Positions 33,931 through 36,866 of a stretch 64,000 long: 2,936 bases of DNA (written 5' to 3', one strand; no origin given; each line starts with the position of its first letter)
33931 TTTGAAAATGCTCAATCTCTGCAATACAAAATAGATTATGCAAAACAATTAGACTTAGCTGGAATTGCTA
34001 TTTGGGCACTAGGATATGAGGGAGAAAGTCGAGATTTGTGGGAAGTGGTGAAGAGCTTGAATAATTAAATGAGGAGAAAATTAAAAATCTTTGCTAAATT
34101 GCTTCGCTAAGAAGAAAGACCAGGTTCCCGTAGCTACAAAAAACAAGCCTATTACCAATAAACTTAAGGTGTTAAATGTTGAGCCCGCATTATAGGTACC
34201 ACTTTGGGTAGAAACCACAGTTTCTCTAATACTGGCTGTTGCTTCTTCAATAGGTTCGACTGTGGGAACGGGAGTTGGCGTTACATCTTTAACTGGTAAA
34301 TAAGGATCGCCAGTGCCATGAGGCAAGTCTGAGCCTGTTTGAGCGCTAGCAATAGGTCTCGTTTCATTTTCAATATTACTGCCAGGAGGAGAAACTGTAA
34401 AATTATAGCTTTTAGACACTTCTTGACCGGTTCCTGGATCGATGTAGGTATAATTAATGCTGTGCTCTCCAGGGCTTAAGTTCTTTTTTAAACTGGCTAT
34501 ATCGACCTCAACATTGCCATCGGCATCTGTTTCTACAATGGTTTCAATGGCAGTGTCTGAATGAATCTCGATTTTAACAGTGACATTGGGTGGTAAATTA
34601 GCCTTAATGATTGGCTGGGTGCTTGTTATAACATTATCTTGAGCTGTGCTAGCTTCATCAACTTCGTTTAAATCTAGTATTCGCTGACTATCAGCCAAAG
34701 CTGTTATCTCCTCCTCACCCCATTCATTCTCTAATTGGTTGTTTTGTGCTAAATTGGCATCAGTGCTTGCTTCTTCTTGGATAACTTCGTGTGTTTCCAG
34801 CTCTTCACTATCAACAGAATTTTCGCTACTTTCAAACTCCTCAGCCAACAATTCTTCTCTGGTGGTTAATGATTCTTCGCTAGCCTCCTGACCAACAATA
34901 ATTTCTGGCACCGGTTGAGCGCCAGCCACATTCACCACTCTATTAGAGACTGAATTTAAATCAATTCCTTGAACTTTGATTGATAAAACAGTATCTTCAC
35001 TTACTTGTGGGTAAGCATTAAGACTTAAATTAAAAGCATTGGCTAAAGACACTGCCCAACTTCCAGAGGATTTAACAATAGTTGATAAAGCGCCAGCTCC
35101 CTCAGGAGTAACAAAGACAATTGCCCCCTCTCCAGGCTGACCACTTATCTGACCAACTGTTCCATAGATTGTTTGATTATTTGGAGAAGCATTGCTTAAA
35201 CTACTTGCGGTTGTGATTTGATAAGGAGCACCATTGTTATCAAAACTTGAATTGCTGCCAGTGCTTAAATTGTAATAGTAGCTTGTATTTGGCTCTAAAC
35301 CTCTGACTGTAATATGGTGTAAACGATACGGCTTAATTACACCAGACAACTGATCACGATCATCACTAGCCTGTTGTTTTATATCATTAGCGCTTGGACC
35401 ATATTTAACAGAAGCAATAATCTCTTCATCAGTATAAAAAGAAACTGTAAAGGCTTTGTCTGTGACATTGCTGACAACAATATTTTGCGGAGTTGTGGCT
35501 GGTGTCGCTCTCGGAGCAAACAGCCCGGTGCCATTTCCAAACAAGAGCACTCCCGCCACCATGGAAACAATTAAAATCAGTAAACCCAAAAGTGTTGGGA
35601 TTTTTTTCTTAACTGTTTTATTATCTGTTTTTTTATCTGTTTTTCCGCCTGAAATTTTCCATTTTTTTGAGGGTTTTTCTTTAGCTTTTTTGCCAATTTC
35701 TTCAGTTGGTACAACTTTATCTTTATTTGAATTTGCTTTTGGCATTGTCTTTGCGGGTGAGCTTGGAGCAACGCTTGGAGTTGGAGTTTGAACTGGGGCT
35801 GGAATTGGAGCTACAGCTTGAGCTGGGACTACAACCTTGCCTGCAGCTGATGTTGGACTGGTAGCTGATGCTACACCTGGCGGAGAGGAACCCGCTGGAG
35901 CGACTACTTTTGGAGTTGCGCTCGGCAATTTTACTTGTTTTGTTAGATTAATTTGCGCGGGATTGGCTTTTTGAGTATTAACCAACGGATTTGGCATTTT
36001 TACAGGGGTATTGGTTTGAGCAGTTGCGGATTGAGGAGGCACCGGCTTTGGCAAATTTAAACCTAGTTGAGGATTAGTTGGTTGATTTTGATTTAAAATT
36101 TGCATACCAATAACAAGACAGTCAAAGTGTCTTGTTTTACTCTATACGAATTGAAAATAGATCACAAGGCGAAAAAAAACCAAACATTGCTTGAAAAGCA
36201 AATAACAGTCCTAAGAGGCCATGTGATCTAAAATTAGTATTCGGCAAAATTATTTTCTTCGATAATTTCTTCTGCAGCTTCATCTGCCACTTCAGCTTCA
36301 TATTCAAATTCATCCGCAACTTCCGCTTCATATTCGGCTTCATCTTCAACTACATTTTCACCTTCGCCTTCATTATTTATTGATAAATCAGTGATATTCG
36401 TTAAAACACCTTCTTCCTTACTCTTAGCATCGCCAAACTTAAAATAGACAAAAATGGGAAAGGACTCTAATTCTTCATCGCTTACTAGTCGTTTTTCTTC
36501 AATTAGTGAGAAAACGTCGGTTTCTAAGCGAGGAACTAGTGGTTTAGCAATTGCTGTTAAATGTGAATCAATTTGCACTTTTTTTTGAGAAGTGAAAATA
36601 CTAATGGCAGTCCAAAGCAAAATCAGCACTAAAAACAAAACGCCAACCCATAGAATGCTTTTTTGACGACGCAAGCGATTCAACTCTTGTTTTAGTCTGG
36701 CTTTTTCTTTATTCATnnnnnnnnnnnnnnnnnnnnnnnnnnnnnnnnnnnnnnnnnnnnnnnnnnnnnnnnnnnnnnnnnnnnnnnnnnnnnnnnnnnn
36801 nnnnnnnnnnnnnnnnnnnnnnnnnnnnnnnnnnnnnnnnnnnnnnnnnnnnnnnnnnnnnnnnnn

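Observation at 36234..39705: murJ operon continues into pilN-like and pilO-like genes, an acidic-repeat TM protein and a 674-aa Fn3 surface protein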

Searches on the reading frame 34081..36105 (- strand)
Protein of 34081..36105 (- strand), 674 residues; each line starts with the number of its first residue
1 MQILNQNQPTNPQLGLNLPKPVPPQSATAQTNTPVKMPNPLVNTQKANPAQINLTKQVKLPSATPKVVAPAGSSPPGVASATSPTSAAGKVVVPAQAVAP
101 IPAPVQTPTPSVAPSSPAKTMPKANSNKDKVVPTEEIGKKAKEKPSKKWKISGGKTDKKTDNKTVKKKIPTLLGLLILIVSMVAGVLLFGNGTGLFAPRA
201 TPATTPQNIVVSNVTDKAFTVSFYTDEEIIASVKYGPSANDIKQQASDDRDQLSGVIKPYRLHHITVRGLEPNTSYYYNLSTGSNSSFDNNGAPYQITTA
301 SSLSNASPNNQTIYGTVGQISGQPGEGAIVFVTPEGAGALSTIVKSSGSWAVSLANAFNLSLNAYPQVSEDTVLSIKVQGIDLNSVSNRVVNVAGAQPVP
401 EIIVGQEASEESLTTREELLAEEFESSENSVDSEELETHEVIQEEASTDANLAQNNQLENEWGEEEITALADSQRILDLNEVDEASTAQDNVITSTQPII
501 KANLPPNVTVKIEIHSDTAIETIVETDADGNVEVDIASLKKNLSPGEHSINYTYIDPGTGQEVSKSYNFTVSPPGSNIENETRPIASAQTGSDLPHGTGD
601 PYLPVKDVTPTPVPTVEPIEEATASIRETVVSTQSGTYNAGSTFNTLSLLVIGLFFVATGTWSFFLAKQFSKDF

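Call 3: search_protein_families(library=pfam, proteins=[window:34081-36105:-], max_evalue=1)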
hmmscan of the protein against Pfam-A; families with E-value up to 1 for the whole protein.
window:34081-36105:- (674 aa): 5 families
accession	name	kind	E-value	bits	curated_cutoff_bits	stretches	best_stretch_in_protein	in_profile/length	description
PF16656.11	Pur_ac_phosph_N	-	1.9e-09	38.4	30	1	206-299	1-93/93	Purple acid Phosphatase, N-terminal domain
PF19077.6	Big_13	-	0.00059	20.7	27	1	478-571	8-100/102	Bacterial Ig-like domain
PF00041.27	fn3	-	0.0075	16.9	25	1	205-285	2-71/84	Fibronectin type III domain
PF16655.11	PhoD_N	-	0.017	16.1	30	1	264-287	60-83/90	PhoD-like phosphatase, N-terminal domain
PF13620.12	CarboxypepD_reg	-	0.51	11.2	32.3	1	312-364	1-54/82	Carboxypeptidase regulatory-like domain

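Call 4: search_protein_families(library=ncbifam, proteins=[window:34081-36105:-], max_evalue=1)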
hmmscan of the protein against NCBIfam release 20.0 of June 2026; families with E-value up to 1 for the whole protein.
window:34081-36105:- (674 aa): 1 family
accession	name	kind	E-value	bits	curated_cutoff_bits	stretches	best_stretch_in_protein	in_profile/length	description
NF010296.0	PRK13736.1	subfamily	0.0019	17.2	251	1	302-375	42-116/245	F-type conjugal transfer protein TraK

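Call 59: search_solved_structures(query=window:34081-36105:-, max_evalue=1, show_alignments=1)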
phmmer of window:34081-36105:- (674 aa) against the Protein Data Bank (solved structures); distinct sequences matched with E-value up to 1: 0.

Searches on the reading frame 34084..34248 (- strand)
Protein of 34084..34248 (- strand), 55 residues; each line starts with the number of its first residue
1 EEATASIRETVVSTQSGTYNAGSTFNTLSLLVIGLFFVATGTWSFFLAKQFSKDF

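Call 89: search_protein_families(library=ncbifam, proteins=[window:34084-34248:-], max_evalue=10)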
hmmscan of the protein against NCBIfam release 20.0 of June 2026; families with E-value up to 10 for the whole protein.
seq(55 aa): 0 families

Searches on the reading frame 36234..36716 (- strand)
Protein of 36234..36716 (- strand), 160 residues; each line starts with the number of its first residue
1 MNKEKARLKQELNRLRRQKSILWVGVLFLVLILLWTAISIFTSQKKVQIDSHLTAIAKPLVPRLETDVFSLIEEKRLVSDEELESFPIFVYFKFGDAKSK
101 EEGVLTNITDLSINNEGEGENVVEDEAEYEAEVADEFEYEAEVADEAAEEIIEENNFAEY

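Call 3: search_protein_families(library=pfam, proteins=[window:36234-36716:-], max_evalue=1)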
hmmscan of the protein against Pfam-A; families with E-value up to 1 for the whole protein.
window:36234-36716:- (160 aa): 2 families
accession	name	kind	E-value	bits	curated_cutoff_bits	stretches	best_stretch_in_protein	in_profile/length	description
PF11184.13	DUF2969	-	0.15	12.9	25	1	107-155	21-68/71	Protein of unknown function (DUF2969)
PF01616.22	Orbi_NS3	-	0.21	11.6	27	1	7-52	67-114/179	Orbivirus NS3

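Call 4: search_protein_families(library=ncbifam, proteins=[window:36234-36716:-], max_evalue=1)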
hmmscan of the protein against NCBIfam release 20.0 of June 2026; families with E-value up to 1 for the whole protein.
window:36234-36716:- (160 aa): 2 families
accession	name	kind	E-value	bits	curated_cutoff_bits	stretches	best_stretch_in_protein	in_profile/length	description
NF033218.1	anchor_AmaP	equivalog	0.012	15.4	55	1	18-49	47-78/166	alkaline shock response membrane anchor protein AmaP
NF045849.1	ICE_MMCAP2_0565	equivalog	0.018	14.7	40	1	19-43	54-78/80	Mbov_0395 family pilin-like conjugal transfer protein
